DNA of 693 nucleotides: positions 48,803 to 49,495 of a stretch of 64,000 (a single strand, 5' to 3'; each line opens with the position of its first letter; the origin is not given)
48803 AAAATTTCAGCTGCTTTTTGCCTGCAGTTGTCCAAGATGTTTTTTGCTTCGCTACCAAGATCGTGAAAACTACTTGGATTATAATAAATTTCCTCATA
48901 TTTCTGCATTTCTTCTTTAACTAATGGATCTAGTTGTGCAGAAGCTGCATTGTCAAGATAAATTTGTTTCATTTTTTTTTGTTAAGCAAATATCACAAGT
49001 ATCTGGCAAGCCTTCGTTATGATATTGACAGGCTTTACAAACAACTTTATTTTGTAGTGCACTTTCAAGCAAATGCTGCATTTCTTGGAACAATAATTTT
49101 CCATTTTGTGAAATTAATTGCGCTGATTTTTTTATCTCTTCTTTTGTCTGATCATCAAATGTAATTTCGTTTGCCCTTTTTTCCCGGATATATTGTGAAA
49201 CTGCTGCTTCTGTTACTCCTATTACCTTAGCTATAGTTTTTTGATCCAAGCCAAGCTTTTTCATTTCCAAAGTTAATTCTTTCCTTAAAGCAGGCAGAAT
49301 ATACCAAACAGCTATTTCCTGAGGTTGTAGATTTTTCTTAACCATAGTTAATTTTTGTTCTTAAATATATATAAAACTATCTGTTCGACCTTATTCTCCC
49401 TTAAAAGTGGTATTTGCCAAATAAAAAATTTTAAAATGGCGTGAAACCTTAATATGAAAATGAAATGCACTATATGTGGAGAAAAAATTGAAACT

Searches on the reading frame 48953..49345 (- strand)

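Call 32: search_protein_families(library=padloc, proteins=[window:48953-49345:-], max_evalue=0.01)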
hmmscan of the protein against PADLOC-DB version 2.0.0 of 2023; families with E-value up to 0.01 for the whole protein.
window:48953-49345:- (130 aa): 4 families
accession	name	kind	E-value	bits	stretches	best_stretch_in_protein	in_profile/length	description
PDLC01771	Cas4b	-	0.00048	18.4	1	42-110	95-156/162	-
PDLC03955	RmrA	-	0.0022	15.3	1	23-55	24-56/371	-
PDLC02086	Cas4b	-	0.0046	15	1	46-110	99-157/161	-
PDLC04133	mad1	-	0.0058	14.9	1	33-57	6-30/60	mads_1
